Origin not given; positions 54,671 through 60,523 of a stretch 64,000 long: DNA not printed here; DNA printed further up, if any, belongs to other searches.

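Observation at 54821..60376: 1851-aa secreted protein with a regular alternating two-domain repeat (seven A+B units)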

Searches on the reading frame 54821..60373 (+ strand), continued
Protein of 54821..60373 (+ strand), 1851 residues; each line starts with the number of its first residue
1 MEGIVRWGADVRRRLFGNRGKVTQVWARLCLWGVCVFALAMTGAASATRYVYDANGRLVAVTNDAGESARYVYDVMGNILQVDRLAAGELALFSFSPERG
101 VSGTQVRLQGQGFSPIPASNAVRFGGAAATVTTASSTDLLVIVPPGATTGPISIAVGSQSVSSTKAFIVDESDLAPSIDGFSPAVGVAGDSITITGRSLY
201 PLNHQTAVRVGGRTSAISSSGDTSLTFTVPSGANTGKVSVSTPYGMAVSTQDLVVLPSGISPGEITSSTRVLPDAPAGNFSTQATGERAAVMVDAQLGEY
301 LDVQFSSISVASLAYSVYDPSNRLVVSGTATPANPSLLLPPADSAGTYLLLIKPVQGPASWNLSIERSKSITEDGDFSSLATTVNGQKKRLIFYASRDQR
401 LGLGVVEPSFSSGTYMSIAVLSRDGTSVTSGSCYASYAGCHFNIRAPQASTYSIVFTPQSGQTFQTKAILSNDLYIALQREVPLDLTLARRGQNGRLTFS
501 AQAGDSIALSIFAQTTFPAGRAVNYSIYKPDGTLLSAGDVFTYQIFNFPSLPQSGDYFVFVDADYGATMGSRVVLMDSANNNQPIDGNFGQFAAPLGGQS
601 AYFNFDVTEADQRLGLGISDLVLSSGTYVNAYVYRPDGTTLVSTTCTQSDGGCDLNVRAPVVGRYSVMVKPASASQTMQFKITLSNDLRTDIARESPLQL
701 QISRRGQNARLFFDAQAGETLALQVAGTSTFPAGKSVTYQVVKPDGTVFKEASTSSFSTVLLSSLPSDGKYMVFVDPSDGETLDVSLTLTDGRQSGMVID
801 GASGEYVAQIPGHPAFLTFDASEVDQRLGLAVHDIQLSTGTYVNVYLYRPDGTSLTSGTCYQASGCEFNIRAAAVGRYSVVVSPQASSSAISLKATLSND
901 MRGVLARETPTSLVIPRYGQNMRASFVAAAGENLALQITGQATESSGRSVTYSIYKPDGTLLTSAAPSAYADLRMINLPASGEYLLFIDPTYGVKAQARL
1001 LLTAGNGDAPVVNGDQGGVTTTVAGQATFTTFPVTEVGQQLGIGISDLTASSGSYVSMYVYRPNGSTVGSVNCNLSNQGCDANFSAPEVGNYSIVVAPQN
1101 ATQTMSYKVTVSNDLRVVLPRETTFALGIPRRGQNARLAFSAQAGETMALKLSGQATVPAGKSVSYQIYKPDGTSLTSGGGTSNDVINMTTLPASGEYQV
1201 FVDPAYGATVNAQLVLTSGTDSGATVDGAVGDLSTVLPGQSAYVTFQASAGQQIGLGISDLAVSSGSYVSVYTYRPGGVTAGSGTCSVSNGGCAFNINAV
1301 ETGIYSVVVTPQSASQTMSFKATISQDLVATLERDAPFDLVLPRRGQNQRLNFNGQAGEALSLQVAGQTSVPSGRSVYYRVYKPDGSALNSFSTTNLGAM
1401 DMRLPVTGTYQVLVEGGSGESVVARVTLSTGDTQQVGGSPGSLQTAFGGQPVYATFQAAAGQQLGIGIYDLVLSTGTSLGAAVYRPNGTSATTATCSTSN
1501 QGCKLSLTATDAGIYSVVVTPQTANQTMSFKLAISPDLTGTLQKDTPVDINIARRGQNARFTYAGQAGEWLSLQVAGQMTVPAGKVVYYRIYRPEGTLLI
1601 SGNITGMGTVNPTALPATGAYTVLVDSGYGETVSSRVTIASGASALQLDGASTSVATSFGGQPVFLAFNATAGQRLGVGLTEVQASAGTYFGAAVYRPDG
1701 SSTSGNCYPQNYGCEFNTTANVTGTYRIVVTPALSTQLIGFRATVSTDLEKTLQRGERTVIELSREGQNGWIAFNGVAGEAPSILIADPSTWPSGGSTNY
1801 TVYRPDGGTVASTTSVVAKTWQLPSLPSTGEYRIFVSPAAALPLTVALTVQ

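Call 15: find_encoding_contigs(protein=P0001, flank=10000, max_places=3)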
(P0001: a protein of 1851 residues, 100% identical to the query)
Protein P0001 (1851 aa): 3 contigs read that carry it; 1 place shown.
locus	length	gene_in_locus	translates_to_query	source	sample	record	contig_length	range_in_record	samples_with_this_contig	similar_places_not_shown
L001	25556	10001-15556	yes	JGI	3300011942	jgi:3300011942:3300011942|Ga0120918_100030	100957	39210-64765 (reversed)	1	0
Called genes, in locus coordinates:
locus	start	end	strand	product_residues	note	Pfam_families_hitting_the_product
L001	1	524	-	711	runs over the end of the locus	PF07715:Plug, PF00593:TonB_dep_Rec_b-barrel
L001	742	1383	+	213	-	PF00440:TetR_N, PF02909:TetR_C_1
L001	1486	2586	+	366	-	PF00364:Biotin_lipoyl (faint), PF25917:BSH_RND (weak), PF25919:BSH_CusB (faint), PF25973:BSH_CzcB (weak), PF25954:Beta-barrel_RND_2 (weak), PF25967:RND-MFP_C, PF25975:CzcB_C, PF25989:YknX_C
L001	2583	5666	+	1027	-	PF00873:ACR_tran, PF03176:MMPL (faint), PF02355:SecD_SecF_C (faint)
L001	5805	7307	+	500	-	PF00884:Sulfatase, PF16347:SGSH_C (weak)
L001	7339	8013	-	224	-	PF01914:MarC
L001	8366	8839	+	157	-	-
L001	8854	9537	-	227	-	PF03150:CCP_MauG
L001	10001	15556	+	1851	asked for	PF05593:RHS_repeat (weak), PF21868:GbpA_D3 (faint), PF01833:TIG, PF01835:MG2 (faint), PF04151:PPC (faint)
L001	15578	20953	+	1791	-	PF13205:Big_5, PF20148:DUF6531, PF05593:RHS_repeat (weak), PF25023:TEN_YD-shell, PF05593:RHS_repeat (weak), PF25023:TEN_YD-shell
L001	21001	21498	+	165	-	PF15596:Imm57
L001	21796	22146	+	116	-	-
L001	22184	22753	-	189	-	-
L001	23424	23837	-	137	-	-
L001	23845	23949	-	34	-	-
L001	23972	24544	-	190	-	-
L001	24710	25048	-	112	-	-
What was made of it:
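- The RHS gene is directly downstream in the window's own contig, where an immunity gene follows (call 15).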

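Call 16: search_protein_families(library=pfam, proteins=[L001:15578-20950:+, L001:21001-21495:+, L001:21796-22143:+, L001:22184-22753:-, L001:23424-23837:-, L001:23972-24544:-, L001:24710-25048:-], max_evalue=0.01)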
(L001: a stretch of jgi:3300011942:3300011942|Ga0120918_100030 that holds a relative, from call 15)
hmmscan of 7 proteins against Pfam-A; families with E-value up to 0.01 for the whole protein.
L001:15578-20950:+ (1791 aa): 9 families
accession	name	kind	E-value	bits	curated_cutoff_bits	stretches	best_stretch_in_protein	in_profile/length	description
PF05593.20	RHS_repeat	-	4.4e-58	193.1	22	6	873-907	1-35/38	RHS Repeat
PF20148.4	DUF6531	-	1.1e-11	45.3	24.1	1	708-783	1-74/74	Domain of unknown function (DUF6531)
PF13205.12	Big_5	-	3e-10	41.2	23.6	1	251-352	2-105/105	Bacterial Ig-like domain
PF13418.12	Kelch_4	-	1.7e-05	25.1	21.6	0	157-193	1-41/49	Galactose oxidase, central domain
PF13964.12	Kelch_6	-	7.3e-05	23.1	25.3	0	159-197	3-44/50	Kelch motif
PF13620.12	CarboxypepD_reg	-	0.00019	22.2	32.3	1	443-520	2-79/82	Carboxypeptidase regulatory-like domain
PF10908.13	Tlde1_dom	-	0.0011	19.8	30.1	1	1678-1756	8-96/120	Tlde1 domain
PF24681.1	Kelch_KLHDC2_KLHL20_DRC7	-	0.0039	17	50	1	105-222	48-172/221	KLHDC2/KLHL20/DRC7 Kelch-repeats domain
PF03527.20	RHS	-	0.0086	16.4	27.9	0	1543-1574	3-34/38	RHS protein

L001:21001-21495:+ (165 aa): 1 family
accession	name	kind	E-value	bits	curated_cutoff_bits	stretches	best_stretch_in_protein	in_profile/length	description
PF15596.11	Imm57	-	1.1e-26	93.3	25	1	21-119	1-99/100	Immunity protein 57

L001:21796-22143:+ (116 aa): 1 family
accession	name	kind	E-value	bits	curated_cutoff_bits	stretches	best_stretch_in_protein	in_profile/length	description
PF12375.13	DUF3653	-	2.9e-05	24.6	22.4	1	42-78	8-45/66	Phage protein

L001:22184-22753:- (189 aa): 0 families

L001:23424-23837:- (137 aa): 0 families

L001:23972-24544:- (190 aa): 0 families

L001:24710-25048:- (112 aa): 0 families
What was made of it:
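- On Bacterial teneurin-like proteins (for the downstream partner): DUF6531 (the plug) and TEN_YD-shell are found (calls 15, 16). Kelch motifs lie at aa ~105-222, ahead of the Ig and TTR domains (call 16).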

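Call 17: find_encoding_contigs(protein=P0006, flank=10000, max_places=1)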
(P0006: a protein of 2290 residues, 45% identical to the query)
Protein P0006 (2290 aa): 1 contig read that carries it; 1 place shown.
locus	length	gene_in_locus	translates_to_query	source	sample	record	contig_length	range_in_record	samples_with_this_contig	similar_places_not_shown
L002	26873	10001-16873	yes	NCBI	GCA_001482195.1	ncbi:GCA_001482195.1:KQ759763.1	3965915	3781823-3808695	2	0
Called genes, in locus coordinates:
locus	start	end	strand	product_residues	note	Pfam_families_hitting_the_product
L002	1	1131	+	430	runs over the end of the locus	PF04542:Sigma70_r2, PF08281:Sigma70_r4_2, PF20239:DUF6596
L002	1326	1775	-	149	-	PF00903:Glyoxalase, PF18029:Glyoxalase_6 (weak)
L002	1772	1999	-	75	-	PF14117:DUF4287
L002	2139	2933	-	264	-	PF02673:BacA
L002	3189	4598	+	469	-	PF03951:Gln-synt_N, PF00120:Gln-synt_C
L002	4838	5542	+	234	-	PF09694:Gcw_chp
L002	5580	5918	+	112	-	PF00543:P-II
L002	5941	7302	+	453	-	PF00909:Ammonium_transp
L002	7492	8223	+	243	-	PF01510:Amidase_2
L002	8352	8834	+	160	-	-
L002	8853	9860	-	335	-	PF22113:Mtrc-MtrF_II-IV_dom (faint), PF00034:Cytochrom_C (faint), PF03150:CCP_MauG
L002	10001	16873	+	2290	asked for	PF05593:RHS_repeat (weak), PF01833:TIG (weak), PF01835:MG2 (faint), PF04151:PPC (faint), PF16041:APD1-4_M (faint), PF21172:CueP (faint), PF00316:FBPase (faint), PF23926:LtfC (faint), +2 more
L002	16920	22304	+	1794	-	PF13205:Big_5, PF20148:DUF6531, PF05593:RHS_repeat, PF25023:TEN_YD-shell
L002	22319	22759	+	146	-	-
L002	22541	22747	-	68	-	-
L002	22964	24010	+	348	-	PF00512:HisKA, PF02518:HATPase_c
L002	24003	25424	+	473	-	PF00072:Response_reg, PF00158:Sigma54_activat, PF14532:Sigma54_activ_2, PF07728:AAA_5 (weak), PF25601:AAA_lid_14, PF02954:HTH_8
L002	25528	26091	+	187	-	PF00080:Sod_Cu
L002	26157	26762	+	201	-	PF00080:Sod_Cu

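Call 18: find_encoding_contigs(protein=P0054, flank=10000, max_places=1)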
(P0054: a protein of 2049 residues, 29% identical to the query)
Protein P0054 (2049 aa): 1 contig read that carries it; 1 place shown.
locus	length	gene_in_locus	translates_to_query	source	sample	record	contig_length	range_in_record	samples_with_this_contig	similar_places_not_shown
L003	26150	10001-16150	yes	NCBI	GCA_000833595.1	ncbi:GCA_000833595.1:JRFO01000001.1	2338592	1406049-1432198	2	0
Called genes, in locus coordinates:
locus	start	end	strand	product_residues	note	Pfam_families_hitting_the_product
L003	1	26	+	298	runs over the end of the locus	PF00528:BPD_transp_1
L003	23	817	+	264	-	PF00528:BPD_transp_1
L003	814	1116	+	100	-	PF13510:Fer2_4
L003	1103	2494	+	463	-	PF00890:FAD_binding_2 (faint), PF03486:HI0933_like (faint), PF07992:Pyr_redox_2, PF12831:FAD_oxidored (weak), PF13450:NAD_binding_8 (weak), PF13738:Pyr_redox_3 (faint), PF04324:Fer2_BFD (faint), PF17806:SO_alpha_A3 (faint)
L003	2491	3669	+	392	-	PF00890:FAD_binding_2 (weak), PF01266:DAO, PF01494:FAD_binding_3 (weak)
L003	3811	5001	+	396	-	PF13609:Porin_4, PF00267:Porin_1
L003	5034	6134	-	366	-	PF02423:OCD_Mu_crystall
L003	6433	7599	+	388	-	PF14518:Haem_oxygenas_2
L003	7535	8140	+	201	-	PF00440:TetR_N, PF16925:TetR_C_13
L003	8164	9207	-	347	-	PF00034:Cytochrom_C (faint), PF03150:CCP_MauG, PF21419:RoxA-like_Cyt-c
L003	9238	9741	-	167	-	-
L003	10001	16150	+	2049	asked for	PF05593:RHS_repeat (weak), PF01833:TIG, PF14734:DUF4469 (faint), PF04151:PPC (faint), PF01835:MG2 (faint)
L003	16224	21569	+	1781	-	PF13620:CarboxypepD_reg (faint), PF20148:DUF6531, PF25023:TEN_YD-shell (weak), PF05593:RHS_repeat (weak), PF25023:TEN_YD-shell, PF05593:RHS_repeat, PF25023:TEN_YD-shell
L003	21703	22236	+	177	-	-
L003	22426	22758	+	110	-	-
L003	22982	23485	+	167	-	-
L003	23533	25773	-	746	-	PF05662:YadA_stalk, PF03895:YadA_anchor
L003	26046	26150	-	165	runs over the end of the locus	PF04002:RadC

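Call 50: find_encoding_contigs(protein=P0010, flank=10000, max_places=1)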
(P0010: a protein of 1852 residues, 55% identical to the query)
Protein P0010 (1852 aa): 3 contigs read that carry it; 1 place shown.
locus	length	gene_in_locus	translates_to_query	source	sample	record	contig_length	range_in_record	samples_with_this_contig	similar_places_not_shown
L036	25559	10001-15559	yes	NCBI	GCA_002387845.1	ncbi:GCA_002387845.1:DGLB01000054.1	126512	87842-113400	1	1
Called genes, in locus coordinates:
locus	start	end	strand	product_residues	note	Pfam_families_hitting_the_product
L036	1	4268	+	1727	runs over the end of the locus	PF24681:Kelch_KLHDC2_KLHL20_DRC7 (weak), PF20148:DUF6531, PF05593:RHS_repeat, PF25023:TEN_YD-shell, PF05593:RHS_repeat (weak), PF25023:TEN_YD-shell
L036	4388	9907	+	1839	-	PF01833:TIG (faint), PF04151:PPC (faint), PF21868:GbpA_D3 (faint)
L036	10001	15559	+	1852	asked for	PF05593:RHS_repeat (weak), PF01833:TIG (weak), PF04151:PPC (faint)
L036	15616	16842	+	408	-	PF13205:Big_5 (weak)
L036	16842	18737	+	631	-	PF20148:DUF6531, PF25023:TEN_YD-shell (weak), PF05593:RHS_repeat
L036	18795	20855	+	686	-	PF05593:RHS_repeat, PF25023:TEN_YD-shell, PF05593:RHS_repeat (weak), PF25023:TEN_YD-shell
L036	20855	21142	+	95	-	-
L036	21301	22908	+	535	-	PF07690:MFS_1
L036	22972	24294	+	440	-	PF00404:Dockerin_1 (faint), PF13517:FG-GAP_3, PF01839:FG-GAP (weak), PF13517:FG-GAP_3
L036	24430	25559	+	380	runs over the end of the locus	PF06863:DUF1254, PF06742:DUF1214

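Call 51: find_encoding_contigs(protein=P0111, flank=10000, max_places=1)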
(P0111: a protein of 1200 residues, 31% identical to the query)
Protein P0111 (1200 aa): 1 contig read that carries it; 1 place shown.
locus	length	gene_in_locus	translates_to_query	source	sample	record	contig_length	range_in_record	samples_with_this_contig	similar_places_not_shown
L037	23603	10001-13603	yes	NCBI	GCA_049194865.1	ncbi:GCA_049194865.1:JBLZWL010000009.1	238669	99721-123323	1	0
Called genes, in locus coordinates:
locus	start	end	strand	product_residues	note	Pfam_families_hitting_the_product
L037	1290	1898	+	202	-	PF05100:Phage_tail_L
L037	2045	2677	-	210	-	PF12388:Peptidase_M57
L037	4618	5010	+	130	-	-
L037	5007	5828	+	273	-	-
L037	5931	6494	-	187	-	PF14219:DUF4328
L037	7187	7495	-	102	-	-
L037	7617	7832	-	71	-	PF13546:DDE_5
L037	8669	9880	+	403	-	PF00034:Cytochrom_C (faint), PF03150:CCP_MauG, PF21419:RoxA-like_Cyt-c (weak)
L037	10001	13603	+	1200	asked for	PF01833:TIG, PF00630:Filamin (faint), PF01833:TIG, PF04151:PPC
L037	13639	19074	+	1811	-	PF24681:Kelch_KLHDC2_KLHL20_DRC7, PF13415:Beta-prop_FBX42, PF20148:DUF6531, PF25023:TEN_YD-shell, PF05593:RHS_repeat, PF25023:TEN_YD-shell, PF05593:RHS_repeat, PF25023:TEN_YD-shell, +5 more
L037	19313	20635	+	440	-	PF13546:DDE_5, PF01609:DDE_Tnp_1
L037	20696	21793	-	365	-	PF13384:HTH_23 (weak), PF13518:HTH_28 (weak), PF13551:HTH_29, PF13565:HTH_32 (weak), PF13358:DDE_3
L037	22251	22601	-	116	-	-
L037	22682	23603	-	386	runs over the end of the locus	PF07705:CARDB (weak)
